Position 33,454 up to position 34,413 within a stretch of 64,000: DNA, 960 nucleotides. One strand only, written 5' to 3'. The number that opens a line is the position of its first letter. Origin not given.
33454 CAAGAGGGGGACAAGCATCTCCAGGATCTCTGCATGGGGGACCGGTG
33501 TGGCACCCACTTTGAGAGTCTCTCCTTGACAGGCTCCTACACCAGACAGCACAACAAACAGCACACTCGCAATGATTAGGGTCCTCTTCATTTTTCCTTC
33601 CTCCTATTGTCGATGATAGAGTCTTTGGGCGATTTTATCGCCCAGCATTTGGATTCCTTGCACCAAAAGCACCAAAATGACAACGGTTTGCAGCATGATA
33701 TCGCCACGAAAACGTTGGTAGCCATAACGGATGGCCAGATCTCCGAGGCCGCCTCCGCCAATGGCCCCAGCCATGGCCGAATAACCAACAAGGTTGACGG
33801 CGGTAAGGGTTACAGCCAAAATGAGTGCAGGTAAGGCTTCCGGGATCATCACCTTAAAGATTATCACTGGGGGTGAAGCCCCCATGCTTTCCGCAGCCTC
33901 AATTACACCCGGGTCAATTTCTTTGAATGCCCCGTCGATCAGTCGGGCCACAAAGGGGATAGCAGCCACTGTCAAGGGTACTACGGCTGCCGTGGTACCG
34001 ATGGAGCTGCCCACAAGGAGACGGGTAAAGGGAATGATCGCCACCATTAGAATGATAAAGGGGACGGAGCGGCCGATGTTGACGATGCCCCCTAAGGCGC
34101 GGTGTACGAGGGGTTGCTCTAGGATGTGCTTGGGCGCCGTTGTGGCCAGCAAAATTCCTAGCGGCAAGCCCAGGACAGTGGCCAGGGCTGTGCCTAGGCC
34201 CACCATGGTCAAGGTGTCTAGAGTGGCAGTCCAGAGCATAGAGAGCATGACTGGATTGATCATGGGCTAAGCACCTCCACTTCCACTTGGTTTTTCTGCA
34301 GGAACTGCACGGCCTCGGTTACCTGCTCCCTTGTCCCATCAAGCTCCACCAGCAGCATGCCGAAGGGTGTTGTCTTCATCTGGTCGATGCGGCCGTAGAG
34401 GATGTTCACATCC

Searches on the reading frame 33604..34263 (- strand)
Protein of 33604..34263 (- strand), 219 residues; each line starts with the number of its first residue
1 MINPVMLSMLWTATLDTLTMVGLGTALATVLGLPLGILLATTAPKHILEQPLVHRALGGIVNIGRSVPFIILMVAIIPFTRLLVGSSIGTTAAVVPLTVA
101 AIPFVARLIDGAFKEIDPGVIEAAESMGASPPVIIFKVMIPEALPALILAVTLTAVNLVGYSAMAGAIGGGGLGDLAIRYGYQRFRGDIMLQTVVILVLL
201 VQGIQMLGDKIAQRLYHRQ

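Call 57: find_homologous_proteins(query=window:33604-34263:-, max_evalue=1e-10)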
Query window:33604-34263:- (219 aa): 8000 proteins with E <= 1e-10 among 8000 candidates; the best 120 are listed.
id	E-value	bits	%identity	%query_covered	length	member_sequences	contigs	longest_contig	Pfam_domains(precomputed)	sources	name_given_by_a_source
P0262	3.3e-151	519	89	80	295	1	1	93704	PF00528.28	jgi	jgi:D-methionine transport system permease protein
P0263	6.0e-136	469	64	89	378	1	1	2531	PF00528.28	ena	-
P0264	4.5e-128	443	100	100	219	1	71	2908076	PF00528.28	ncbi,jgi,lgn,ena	jgi:D-methionine transport system permease protein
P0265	1.2e-127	442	100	100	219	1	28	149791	PF00528.28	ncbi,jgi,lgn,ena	jgi:D-methionine transport system permease protein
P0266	2.7e-127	440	100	100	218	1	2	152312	PF00528.28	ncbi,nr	ncbi:MAG: methionine ABC transporter permease [Bacillota bacterium]|nr:methionine ABC transporter pe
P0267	7.3e-127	439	99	100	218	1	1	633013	PF00528.28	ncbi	ncbi:MAG: methionine ABC transporter permease [Limnochordia bacterium]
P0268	3.7e-116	404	90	100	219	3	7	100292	PF00528.28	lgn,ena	-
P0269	8.5e-111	387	85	100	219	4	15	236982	PF00528.28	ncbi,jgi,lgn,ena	jgi:D-methionine transport system permease protein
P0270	1.4e-108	379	82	100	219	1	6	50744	PF00528.28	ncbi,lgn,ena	-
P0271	2.4e-108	379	82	100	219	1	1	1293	PF00528.28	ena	-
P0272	2.6e-108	379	82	100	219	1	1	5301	PF00528.28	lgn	-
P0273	4.0e-108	378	81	100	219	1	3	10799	PF00528.28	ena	-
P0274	6.0e-108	377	82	100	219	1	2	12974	PF00528.28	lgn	-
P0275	6.8e-108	377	81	100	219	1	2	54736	PF00528.28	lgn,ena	-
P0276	2.2e-107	375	81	100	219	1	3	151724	PF00528.28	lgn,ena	-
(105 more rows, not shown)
